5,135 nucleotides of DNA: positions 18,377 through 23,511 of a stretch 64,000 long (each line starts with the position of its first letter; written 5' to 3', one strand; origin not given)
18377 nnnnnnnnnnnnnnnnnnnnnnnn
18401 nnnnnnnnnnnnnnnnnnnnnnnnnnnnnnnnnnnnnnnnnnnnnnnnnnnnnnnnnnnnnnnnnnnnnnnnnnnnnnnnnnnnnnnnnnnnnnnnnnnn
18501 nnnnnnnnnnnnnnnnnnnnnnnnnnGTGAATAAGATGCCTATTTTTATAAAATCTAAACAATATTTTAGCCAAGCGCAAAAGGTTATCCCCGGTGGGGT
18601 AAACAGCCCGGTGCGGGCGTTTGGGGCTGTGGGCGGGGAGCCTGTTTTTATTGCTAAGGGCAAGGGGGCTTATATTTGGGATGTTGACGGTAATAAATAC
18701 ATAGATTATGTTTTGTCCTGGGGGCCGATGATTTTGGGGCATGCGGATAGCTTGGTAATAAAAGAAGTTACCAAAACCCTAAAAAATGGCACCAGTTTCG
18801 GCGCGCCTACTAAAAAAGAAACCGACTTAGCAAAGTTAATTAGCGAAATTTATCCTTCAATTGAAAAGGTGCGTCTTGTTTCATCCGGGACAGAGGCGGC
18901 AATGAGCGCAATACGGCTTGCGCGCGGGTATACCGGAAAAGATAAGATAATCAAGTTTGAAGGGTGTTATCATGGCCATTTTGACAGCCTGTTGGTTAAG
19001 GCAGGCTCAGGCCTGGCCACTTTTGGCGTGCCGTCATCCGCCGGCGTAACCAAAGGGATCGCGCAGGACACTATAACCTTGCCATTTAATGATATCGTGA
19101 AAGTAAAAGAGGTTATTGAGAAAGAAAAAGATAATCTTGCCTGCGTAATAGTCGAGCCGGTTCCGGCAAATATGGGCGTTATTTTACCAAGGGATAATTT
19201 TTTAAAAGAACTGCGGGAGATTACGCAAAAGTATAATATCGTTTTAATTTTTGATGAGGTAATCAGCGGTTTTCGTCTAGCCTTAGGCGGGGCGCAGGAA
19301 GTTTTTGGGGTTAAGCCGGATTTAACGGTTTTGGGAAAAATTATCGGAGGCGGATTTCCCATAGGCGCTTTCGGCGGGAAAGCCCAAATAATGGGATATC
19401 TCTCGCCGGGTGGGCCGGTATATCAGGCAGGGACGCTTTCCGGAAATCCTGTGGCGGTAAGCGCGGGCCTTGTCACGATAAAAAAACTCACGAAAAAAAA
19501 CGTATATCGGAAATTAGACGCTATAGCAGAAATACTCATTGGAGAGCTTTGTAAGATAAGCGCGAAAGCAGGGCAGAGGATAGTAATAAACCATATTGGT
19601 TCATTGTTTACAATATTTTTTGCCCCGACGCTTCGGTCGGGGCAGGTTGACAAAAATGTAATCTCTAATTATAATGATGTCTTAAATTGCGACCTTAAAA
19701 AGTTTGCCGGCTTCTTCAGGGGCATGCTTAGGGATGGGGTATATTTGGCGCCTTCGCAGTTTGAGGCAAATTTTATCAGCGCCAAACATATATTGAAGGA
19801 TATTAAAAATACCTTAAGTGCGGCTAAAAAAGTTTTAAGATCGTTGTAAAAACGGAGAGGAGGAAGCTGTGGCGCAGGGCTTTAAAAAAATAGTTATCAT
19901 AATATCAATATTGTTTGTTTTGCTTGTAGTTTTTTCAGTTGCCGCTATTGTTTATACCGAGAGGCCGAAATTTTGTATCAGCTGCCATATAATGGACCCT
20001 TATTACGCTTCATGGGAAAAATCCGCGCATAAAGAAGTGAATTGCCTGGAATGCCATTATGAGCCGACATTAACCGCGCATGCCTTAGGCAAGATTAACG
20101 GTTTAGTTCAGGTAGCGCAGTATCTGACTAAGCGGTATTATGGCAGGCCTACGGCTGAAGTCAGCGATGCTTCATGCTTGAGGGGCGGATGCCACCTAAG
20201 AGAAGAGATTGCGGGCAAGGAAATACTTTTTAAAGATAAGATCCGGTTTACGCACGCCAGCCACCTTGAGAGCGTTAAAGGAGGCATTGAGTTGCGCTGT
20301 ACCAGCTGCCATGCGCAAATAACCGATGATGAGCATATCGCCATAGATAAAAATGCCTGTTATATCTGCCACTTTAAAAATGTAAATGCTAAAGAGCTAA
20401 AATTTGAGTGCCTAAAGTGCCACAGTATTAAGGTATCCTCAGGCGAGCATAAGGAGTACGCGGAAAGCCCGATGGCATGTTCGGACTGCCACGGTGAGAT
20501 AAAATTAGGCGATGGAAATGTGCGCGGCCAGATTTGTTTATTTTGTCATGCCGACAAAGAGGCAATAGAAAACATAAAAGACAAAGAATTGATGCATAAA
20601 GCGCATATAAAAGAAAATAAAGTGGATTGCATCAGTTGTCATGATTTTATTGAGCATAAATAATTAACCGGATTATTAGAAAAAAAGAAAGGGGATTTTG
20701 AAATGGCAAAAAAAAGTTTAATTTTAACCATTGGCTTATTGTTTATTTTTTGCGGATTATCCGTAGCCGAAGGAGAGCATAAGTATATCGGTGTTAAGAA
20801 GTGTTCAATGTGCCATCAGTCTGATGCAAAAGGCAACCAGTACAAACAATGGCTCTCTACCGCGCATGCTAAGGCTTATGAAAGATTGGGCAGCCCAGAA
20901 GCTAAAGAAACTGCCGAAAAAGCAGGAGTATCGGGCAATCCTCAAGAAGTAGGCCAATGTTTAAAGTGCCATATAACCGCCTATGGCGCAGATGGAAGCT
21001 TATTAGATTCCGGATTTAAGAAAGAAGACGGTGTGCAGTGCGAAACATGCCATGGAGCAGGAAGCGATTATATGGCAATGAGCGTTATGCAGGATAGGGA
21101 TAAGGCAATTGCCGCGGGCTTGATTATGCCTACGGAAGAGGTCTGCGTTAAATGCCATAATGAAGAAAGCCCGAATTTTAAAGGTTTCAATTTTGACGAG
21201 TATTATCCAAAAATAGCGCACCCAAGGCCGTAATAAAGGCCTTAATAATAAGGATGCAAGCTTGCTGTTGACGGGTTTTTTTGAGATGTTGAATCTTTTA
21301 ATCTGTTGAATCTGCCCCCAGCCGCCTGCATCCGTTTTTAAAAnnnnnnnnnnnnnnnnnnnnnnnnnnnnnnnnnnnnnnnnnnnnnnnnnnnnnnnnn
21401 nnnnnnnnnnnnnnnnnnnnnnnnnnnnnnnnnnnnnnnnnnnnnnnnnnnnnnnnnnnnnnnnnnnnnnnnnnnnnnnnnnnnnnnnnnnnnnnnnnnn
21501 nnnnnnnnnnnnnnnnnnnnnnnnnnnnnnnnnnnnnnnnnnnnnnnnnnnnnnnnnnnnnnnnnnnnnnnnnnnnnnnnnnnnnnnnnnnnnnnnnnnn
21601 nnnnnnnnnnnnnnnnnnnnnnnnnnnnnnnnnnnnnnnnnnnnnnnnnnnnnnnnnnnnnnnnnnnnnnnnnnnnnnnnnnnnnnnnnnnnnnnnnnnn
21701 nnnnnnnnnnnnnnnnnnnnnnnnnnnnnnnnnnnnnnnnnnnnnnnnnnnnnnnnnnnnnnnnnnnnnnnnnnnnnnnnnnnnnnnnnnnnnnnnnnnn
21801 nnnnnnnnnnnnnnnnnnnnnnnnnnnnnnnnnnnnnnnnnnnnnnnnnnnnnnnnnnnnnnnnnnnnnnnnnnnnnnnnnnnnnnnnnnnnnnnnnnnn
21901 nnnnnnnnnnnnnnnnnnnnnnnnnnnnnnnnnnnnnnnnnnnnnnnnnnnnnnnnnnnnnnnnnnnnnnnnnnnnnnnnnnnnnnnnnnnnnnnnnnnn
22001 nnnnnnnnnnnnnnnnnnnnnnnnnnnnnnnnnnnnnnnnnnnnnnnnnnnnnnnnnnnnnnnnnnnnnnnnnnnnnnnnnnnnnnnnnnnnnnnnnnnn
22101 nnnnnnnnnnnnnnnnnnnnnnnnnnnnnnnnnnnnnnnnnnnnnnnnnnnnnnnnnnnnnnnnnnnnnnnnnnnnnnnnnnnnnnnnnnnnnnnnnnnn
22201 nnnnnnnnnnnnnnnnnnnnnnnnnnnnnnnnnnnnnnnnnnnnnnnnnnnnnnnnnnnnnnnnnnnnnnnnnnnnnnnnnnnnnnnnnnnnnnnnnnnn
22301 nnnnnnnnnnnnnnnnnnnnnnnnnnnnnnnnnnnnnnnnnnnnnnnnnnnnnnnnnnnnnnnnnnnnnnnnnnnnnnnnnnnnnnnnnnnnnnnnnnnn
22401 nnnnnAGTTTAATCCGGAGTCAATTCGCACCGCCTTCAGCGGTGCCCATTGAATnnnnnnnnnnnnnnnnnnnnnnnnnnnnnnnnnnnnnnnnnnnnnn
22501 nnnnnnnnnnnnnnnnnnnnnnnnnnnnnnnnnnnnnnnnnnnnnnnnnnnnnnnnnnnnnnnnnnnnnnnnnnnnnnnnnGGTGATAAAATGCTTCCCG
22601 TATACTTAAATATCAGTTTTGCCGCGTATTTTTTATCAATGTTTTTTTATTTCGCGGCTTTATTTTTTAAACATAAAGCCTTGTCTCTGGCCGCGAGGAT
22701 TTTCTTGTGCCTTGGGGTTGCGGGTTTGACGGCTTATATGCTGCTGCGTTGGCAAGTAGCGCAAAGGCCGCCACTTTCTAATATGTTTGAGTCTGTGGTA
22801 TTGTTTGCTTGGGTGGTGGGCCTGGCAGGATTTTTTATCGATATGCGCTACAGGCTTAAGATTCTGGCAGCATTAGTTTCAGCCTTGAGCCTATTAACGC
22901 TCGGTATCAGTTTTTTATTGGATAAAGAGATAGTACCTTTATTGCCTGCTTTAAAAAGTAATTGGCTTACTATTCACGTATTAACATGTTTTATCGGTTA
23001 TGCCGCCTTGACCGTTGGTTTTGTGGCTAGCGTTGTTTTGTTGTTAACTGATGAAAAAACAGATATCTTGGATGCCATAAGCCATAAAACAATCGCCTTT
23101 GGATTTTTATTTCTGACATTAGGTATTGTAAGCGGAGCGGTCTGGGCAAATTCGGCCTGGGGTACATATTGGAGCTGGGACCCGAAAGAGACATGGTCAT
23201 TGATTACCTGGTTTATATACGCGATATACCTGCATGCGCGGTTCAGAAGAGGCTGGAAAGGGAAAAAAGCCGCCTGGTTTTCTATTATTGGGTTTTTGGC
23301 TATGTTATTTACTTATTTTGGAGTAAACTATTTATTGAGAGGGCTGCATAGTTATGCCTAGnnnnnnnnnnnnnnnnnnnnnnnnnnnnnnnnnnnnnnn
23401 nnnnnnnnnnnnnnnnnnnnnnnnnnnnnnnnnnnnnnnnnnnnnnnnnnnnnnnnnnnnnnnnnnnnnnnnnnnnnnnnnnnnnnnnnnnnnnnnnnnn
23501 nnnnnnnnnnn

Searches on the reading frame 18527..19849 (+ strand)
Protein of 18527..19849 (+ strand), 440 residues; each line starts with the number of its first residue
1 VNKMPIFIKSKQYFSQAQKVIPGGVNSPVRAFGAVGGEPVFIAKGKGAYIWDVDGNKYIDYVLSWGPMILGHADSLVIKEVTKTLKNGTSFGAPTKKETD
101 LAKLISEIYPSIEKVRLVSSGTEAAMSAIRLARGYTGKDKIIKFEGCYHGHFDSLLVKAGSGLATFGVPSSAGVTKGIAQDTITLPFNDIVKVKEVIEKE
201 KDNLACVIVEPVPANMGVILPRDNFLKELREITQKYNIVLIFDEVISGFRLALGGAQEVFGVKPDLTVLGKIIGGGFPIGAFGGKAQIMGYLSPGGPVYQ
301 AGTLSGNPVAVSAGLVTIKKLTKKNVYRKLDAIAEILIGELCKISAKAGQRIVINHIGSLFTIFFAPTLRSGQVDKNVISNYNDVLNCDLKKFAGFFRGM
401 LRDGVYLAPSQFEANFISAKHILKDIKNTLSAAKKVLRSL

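Call 24: search_protein_families(library=pfam, proteins=[window:18527-19849:+], max_evalue=0.001)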
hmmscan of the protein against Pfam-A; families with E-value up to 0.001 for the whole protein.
window:18527-19849:+ (440 aa): 2 families
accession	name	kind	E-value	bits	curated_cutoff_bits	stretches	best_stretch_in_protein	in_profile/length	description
PF00202.27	Aminotran_3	-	2.1e-72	244.5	30.5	1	38-363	7-348/403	Aminotransferase class-III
PF00155.27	Aminotran_1_2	-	2.2e-05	24.2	19.7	1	96-264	46-207/361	Aminotransferase class I and II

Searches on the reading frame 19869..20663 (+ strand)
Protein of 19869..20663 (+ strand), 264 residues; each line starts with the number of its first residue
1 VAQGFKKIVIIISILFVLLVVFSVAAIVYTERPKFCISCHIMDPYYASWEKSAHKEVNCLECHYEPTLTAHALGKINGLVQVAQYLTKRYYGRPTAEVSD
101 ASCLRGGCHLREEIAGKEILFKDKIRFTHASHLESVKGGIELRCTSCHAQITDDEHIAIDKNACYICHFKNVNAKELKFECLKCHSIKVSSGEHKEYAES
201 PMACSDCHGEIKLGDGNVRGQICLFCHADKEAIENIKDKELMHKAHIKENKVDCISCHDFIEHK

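Call 24: search_protein_families(library=pfam, proteins=[window:19869-20663:+], max_evalue=0.001)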
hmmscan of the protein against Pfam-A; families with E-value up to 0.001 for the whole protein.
window:19869-20663:+ (264 aa): 4 families
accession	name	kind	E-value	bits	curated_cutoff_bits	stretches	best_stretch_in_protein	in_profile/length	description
PF03264.19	Cytochrom_NNT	-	6.2e-12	46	24.1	1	9-89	12-98/174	NapC/NirT cytochrome c family, N-terminal region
PF14522.11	Cytochrome_C7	-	5.6e-10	39.3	24.8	2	126-186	2-67/67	Cytochrome c7 and related cytochrome c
PF14537.11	Cytochrom_c3_2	-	1.6e-09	38.5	25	1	199-259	4-65/79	Cytochrome c3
PF02085.21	Cytochrom_CIII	-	1.7e-08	35.2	22.9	1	193-259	24-83/101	Class III cytochrome C family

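Call 55: search_protein_families(library=ncbifam, proteins=[window:19869-20663:+], max_evalue=0.01)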
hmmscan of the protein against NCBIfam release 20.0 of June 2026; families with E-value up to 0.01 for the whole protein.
window:19869-20663:+ (264 aa): 5 families
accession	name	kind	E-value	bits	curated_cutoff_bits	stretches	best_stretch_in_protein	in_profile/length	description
TIGR03153.1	cytochr_NrfH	equivalog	8.2e-18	64.8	134.2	1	9-151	4-136/138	cytochrome c nitrite reductase small subunit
TIGR03508.1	decahem_SO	subfamily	3.6e-12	46.3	192.2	2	126-259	16-151/258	DmsE family decaheme c-type cytochrome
NF051471.1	cytcCgr1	equivalog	9.1e-06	25.4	340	1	6-54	6-56/204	cytochrome c-type protein Cgr1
NF011606.0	PRK15032.1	equivalog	2.1e-05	23.8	455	1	9-80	21-98/390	pentaheme c-type cytochrome TorC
NF047912.1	ECs_2282_CxxC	subfamily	0.0082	16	37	0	178-212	2-38/60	ECs_2282 family putative zinc-binding protein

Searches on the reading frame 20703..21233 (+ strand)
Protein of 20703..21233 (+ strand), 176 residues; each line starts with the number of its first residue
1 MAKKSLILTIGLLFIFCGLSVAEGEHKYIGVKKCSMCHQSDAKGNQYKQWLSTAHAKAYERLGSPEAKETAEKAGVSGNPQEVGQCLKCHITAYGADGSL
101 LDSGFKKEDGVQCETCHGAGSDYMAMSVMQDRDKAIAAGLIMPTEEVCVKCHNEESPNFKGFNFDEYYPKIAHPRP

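Call 24: search_protein_families(library=pfam, proteins=[window:20703-21233:+], max_evalue=0.001)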
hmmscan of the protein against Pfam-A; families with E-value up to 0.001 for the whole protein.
window:20703-21233:+ (176 aa): 6 families
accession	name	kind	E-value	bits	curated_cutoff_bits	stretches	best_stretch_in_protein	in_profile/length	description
PF13435.11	Cytochrome_C554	-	1.4e-20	74.4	20.8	1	33-118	1-84/84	Cytochrome c554 and c-prime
PF22113.1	Mtrc-MtrF_II-IV_dom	-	3.6e-09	36.8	30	1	25-155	22-166/176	Outer membrane cytochrome MtrC/MtrF-like, domains II/IV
PF09699.15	Paired_CXXCH_1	-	5.9e-08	32.7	20.6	0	80-119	3-38/41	Doubled CXXCH motif (Paired_CXXCH_1)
PF14522.11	Cytochrome_C7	-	2.3e-05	24.5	24.8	0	84-153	14-67/67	Cytochrome c7 and related cytochrome c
PF14537.11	Cytochrom_c3_2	-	0.00021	22.1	25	0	107-155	3-36/79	Cytochrome c3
PF02085.21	Cytochrom_CIII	-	0.00029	21.6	22.9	0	26-117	28-101/101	Class III cytochrome C family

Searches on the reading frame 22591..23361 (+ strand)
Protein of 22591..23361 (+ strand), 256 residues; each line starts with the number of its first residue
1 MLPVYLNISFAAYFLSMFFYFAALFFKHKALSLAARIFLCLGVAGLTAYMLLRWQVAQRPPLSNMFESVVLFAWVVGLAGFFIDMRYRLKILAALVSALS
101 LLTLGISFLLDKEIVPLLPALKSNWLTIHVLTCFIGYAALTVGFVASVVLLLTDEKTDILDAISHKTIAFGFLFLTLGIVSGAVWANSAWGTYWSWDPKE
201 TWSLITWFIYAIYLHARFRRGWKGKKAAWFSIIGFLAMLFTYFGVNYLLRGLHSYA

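Call 5: search_protein_families(library=pfam, proteins=[window:22591-23361:+], max_evalue=0.1)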
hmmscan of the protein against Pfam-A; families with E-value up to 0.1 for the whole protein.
window:22591-23361:+ (256 aa): 1 family
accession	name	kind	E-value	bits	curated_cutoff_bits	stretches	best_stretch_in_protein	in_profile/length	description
PF01578.25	Cytochrom_C_asm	-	3.9e-54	183.9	29.9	1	62-253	1-212/212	Cytochrome C assembly protein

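Call 6: search_protein_families(library=ncbifam, proteins=[window:22591-23361:+], max_evalue=0.1)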
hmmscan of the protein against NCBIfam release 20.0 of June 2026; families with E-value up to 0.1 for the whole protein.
window:22591-23361:+ (256 aa): 5 families
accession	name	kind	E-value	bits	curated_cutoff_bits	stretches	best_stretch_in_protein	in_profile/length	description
TIGR03144.1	cytochr_II_ccsB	equivalog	2.3e-78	263.4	187.6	2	156-256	152-252/252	c-type cytochrome biogenesis protein CcsB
TIGR01191.1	ccmC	subfamily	1.2e-11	44.9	186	1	126-253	13-140/184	heme ABC transporter permease CcmC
TIGR00353.1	nrfE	subfamily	1.8e-11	43.6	569.05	1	117-245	108-238/578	heme lyase CcmF/NrfE family subunit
TIGR03145.1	cyt_nit_nrfE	subfamily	3.9e-10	39.1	927.3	1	89-244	126-289/631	heme lyase NrfEFG subunit NrfE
NF007691.0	PRK10369.1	subfamily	2e-09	36.8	394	1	116-245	161-292/573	heme lyase NrfEFG subunit NrfE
